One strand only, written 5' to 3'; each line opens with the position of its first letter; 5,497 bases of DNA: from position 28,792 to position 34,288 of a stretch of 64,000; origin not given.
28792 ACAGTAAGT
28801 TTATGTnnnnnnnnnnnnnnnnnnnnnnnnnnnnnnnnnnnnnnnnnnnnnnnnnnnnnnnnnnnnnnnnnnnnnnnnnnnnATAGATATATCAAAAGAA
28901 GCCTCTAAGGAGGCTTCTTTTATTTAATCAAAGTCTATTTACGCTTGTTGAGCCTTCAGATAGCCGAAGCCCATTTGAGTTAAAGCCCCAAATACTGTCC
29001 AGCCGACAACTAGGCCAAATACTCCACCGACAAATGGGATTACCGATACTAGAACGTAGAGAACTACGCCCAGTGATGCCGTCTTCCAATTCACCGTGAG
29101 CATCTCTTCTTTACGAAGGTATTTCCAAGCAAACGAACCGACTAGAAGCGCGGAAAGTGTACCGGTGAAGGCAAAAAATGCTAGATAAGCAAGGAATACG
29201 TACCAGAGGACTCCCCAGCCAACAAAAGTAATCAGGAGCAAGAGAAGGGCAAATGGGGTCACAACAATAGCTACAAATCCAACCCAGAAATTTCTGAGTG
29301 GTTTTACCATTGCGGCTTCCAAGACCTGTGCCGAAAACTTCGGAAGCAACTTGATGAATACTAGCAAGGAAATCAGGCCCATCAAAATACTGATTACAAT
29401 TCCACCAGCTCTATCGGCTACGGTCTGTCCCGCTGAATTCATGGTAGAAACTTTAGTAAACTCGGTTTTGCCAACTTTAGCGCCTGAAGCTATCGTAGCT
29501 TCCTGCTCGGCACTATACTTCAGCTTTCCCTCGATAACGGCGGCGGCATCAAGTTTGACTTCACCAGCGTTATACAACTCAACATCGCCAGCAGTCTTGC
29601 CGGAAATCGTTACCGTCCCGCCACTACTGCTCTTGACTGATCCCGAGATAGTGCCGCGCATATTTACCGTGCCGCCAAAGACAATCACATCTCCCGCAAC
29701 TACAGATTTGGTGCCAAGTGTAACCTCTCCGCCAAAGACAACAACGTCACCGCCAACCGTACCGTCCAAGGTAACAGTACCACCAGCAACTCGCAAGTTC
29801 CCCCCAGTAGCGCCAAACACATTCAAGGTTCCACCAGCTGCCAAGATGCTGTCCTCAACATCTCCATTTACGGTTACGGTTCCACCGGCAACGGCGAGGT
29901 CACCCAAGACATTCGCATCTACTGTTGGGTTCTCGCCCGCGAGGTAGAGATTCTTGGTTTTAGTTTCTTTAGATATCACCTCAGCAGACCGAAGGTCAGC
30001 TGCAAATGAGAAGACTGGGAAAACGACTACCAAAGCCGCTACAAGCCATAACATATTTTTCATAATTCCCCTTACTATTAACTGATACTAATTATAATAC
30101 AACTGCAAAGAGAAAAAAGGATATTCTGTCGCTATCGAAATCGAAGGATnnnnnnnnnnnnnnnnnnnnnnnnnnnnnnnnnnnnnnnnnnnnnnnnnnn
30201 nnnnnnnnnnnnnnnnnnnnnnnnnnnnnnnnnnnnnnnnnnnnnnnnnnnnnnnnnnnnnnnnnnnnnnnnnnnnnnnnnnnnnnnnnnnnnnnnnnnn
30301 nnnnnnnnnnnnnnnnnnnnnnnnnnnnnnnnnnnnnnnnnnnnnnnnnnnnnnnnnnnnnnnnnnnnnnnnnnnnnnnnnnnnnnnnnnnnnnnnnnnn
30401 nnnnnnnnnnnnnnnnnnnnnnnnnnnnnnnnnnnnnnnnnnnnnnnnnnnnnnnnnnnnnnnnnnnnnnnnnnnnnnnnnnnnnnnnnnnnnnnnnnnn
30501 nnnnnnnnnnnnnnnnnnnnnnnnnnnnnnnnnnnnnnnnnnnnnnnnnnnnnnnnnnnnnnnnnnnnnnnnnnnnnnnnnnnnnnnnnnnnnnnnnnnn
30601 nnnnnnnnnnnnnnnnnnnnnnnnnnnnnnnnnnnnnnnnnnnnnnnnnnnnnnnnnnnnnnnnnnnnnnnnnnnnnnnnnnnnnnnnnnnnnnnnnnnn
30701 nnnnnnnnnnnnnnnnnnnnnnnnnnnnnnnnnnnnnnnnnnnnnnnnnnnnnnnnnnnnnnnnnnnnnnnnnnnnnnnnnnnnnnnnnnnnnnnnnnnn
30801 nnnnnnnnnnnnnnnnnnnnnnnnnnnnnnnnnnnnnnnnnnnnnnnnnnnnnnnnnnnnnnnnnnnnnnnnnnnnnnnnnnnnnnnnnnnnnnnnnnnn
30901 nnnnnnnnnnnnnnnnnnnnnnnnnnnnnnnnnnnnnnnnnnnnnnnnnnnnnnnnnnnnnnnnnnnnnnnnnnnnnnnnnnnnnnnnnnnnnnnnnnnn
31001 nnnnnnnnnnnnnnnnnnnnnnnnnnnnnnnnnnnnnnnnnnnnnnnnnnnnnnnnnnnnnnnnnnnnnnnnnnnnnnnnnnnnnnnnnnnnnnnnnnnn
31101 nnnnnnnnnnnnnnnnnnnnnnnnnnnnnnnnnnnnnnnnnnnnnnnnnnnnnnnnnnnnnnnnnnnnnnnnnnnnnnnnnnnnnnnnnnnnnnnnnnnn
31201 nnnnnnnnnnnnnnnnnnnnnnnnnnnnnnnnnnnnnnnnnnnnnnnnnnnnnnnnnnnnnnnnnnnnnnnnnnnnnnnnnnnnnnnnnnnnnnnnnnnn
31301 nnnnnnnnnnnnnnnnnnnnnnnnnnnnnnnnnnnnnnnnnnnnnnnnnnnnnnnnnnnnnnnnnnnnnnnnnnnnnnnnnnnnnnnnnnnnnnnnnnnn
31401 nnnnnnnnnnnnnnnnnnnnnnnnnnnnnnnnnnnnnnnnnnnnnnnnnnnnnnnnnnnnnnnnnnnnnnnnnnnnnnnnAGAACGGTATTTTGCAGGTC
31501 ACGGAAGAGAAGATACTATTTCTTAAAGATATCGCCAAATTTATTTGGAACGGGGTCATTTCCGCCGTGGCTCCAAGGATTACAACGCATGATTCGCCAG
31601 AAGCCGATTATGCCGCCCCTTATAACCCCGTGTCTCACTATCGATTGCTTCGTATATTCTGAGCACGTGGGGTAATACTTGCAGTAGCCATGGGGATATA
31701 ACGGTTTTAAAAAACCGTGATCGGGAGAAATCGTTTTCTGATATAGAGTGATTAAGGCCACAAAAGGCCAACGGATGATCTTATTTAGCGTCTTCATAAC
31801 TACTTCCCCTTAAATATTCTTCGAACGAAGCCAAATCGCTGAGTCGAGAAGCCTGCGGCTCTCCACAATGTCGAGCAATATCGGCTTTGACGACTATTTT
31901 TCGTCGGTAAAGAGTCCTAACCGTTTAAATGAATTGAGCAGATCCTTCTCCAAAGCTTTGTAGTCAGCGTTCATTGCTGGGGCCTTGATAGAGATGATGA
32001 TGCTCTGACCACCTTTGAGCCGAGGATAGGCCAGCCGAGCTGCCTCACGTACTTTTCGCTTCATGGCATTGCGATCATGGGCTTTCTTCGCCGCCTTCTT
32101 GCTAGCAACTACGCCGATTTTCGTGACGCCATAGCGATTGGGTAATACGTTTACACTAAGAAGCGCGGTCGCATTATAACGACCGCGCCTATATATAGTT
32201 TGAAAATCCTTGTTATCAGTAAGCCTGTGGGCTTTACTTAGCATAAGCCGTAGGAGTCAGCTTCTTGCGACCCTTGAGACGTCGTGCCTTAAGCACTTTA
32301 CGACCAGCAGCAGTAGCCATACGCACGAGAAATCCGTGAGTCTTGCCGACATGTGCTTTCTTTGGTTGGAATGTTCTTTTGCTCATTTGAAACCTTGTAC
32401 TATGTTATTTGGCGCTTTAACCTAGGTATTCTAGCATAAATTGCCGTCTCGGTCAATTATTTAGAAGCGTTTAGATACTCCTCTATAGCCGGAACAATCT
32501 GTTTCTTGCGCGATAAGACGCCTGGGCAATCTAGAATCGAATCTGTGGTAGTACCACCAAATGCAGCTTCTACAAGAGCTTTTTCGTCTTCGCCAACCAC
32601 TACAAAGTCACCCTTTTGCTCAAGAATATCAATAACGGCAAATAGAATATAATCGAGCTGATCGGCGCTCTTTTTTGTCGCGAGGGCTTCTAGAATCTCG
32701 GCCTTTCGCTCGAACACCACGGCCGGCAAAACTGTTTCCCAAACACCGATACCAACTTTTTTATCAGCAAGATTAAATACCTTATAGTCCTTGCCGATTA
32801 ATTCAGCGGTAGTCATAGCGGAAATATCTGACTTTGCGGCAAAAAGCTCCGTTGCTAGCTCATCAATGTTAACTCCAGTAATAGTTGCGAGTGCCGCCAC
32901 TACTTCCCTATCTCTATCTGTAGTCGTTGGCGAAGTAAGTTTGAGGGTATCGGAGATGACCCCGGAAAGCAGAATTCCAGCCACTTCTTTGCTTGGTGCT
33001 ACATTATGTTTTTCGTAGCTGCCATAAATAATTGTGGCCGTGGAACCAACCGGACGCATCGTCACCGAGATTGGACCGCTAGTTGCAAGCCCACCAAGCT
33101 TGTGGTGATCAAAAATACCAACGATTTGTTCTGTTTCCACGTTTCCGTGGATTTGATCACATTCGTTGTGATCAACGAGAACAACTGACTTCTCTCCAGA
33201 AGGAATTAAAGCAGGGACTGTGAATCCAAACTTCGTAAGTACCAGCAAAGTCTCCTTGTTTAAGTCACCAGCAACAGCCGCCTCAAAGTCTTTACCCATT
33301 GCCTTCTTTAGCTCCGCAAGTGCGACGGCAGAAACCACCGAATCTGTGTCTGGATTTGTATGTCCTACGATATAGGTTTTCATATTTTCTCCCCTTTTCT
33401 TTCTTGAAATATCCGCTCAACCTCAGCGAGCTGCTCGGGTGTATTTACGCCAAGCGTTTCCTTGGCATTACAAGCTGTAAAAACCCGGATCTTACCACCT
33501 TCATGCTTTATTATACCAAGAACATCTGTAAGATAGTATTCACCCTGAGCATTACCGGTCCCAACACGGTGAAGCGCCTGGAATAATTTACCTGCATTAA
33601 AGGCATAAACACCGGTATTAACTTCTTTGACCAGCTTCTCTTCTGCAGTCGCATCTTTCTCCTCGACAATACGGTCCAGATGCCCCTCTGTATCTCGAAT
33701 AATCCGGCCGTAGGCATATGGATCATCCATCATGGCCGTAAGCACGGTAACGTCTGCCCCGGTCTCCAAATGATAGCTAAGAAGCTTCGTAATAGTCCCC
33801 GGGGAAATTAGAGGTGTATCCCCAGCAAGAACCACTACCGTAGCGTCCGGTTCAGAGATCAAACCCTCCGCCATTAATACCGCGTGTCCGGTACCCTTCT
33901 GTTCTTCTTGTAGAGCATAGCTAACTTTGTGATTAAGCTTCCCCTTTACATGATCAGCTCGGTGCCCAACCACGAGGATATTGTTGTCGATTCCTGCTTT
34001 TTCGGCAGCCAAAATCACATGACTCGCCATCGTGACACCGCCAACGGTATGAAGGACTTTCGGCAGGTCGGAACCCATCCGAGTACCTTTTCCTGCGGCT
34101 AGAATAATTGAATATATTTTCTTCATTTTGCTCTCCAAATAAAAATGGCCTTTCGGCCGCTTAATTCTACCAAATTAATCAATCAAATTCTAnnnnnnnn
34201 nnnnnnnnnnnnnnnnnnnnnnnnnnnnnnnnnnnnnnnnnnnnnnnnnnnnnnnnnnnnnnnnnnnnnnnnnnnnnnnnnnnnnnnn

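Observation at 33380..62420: ABC-transporter-dependent glycopolymer pathway combining UDP-L-FucNAc synthesis, TagA/WecA-type priming, Gtr-like periplasmic glycosylation and an LtaS-like transferase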

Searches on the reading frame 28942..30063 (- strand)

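Call 65: search_protein_families(library=pfam, proteins=[window:28942-30063:-], max_evalue=0.0001)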
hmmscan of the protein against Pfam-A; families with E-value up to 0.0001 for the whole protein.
window:28942-30063:- (374 aa): 1 family
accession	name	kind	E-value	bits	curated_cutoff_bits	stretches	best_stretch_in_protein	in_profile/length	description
PF04519.19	Bactofilin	-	6e-05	23.7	27.9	0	88-180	11-96/98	Polymer-forming cytoskeletal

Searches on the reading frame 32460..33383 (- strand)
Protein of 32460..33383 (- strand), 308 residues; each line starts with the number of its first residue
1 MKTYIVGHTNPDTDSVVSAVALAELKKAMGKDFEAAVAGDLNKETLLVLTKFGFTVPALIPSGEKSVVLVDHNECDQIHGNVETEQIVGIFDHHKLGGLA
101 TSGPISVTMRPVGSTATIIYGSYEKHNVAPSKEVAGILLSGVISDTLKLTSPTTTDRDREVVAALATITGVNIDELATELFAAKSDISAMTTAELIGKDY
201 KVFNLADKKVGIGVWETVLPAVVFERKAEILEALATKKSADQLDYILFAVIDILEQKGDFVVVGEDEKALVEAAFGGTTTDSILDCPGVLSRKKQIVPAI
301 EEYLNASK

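Call 3: search_protein_families(library=pfam, proteins=[window:32460-33383:-], max_evalue=0.001)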
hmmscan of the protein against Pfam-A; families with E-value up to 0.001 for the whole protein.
window:32460-33383:- (308 aa): 2 families
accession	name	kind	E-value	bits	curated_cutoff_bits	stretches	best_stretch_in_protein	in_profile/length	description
PF02833.19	DHHA2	-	4.3e-31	108.3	27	1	179-302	2-125/126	DHHA2 domain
PF01368.27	DHH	-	8.1e-19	68.6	28.1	1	2-142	1-125/125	DHH family, N-terminal domain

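Call 59: search_protein_families(library=pfam, proteins=[L011:3460-4326:+, L011:4336-6042:+], max_evalue=0.01)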
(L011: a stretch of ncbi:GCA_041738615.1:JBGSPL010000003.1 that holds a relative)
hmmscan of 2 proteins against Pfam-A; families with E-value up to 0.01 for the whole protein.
L011:3460-4326:+ (289 aa): 4 families
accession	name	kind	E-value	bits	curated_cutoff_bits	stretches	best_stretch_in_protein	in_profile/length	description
PF13641.12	Glyco_tranf_2_3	-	9.5e-06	26.2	27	1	143-198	159-214/230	Glycosyltransferase like family 2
PF13632.12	Glyco_trans_2_3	-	0.00016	22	27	1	144-196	73-124/198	Glycosyl transferase family group 2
PF02709.20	Glyco_transf_7C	-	0.00053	20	23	1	145-190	21-67/78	N-terminal domain of galactosyltransferase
PF00535.33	Glycos_transf_2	-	0.0026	18.2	23.3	1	61-137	54-129/168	Glycosyl transferase family 2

L011:4336-6042:+ (569 aa): 2 families
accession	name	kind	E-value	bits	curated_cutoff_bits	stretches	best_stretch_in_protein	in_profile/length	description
PF13641.12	Glyco_tranf_2_3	-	1.6e-05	25.5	27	0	290-393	25-124/230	Glycosyltransferase like family 2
PF00535.33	Glycos_transf_2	-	0.001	19.5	23.3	1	275-402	11-126/168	Glycosyl transferase family 2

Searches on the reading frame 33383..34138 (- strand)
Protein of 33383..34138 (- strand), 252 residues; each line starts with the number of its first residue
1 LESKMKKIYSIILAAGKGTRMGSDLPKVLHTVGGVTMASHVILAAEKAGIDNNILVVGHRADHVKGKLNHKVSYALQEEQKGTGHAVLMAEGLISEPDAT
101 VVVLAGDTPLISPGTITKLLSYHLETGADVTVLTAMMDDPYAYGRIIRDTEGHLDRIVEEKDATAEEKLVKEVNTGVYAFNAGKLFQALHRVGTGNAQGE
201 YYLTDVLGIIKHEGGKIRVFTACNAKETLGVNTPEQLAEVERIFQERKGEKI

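Call 3: search_protein_families(library=pfam, proteins=[window:33383-34138:-], max_evalue=0.001)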
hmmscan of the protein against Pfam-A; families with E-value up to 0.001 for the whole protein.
window:33383-34138:- (252 aa): 4 families
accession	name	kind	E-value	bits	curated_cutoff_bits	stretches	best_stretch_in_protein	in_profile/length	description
PF12804.13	NTP_transf_3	-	1.8e-20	74.2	27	1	11-135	2-123/160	MobA-like NTP transferase domain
PF00483.29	NTP_transferase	-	4.3e-19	69.5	21.2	1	10-207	2-206/245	Nucleotidyl transferase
PF01128.25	IspD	-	2.7e-09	37.6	27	1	9-244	2-219/221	2-C-methyl-D-erythritol 4-phosphate cytidylyltransferase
PF02348.25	CTP_transf_3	-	1.8e-06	28.3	22.6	1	27-139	16-121/217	Cytidylyltransferase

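Call 6: search_protein_families(library=ncbifam, proteins=[window:33383-34138:-], max_evalue=0.001)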
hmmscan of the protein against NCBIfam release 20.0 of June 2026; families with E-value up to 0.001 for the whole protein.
window:33383-34138:- (252 aa): 47 families (the best 25 are shown)
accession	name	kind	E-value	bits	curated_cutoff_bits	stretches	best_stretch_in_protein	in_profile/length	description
NF010934.1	PRK14354.1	equivalog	8.7e-92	308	450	1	10-248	2-240/447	bifunctional UDP-N-acetylglucosamine diphosphorylase/glucosamine-1-phosphate N-acetyltransferase GlmU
TIGR01173.1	glmU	equivalog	4.8e-79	266.3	366.85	1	11-250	4-242/452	bifunctional UDP-N-acetylglucosamine diphosphorylase/glucosamine-1-phosphate N-acetyltransferase GlmU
NF010935.0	PRK14355.1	equivalog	1.2e-78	264.8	718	1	5-248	1-246/459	bifunctional UDP-N-acetylglucosamine diphosphorylase/glucosamine-1-phosphate N-acetyltransferase GlmU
NF010932.0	PRK14352.1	equivalog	1.7e-76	257.9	611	1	4-247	3-250/488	bifunctional UDP-N-acetylglucosamine diphosphorylase/glucosamine-1-phosphate N-acetyltransferase GlmU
NF010933.0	PRK14353.1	equivalog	9.2e-71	238.8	505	1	5-250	3-248/453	bifunctional UDP-N-acetylglucosamine diphosphorylase/glucosamine-1-phosphate N-acetyltransferase GlmU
NF006986.0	PRK09451.1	equivalog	1.3e-65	222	725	1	5-251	3-246/456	bifunctional UDP-N-acetylglucosamine diphosphorylase/glucosamine-1-phosphate N-acetyltransferase GlmU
NF010937.0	PRK14357.1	equivalog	4.1e-65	220.4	658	1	10-251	3-236/448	bifunctional UDP-N-acetylglucosamine diphosphorylase/glucosamine-1-phosphate N-acetyltransferase GlmU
NF010940.0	PRK14360.1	equivalog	4.7e-63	213.3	602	1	11-248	5-240/452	bifunctional UDP-N-acetylglucosamine diphosphorylase/glucosamine-1-phosphate N-acetyltransferase GlmU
NF010938.0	PRK14358.1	equivalog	7.2e-63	212.8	500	1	3-247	3-247/481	bifunctional N-acetylglucosamine-1-phosphate uridyltransferase/glucosamine-1-phosphate acetyltransferase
NF010936.0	PRK14356.1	equivalog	8.2e-57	193.1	666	1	8-248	6-247/456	bifunctional UDP-N-acetylglucosamine diphosphorylase/glucosamine-1-phosphate N-acetyltransferase GlmU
NF010939.0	PRK14359.1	equivalog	4.1e-47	160.7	592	1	9-247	4-236/430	bifunctional UDP-N-acetylglucosamine diphosphorylase/glucosamine-1-phosphate N-acetyltransferase GlmU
TIGR03992.1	Arch_glmU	subfamily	1.7e-30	106.2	292.1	1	10-240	3-223/393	bifunctional sugar-1-phosphate nucleotidylyltransferase/acetyltransferase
NF041313.1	UDPGP_AglF_Halo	equivalog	4.3e-26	91.8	400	1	10-242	3-232/234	UTP--glucose-1-phosphate uridylyltransferase AglF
NF041173.1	Sug_nt_acttase_Thmprot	equivalog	2.3e-17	63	600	1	10-248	3-231/405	bifunctional sugar-1-phosphate nucleotidylyltransferase/acetyltransferase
NF052502.1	man1P_GTase_Rv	exception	1.7e-15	56.7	440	1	10-182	3-176/352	mannose-1-phosphate guanylyltransferase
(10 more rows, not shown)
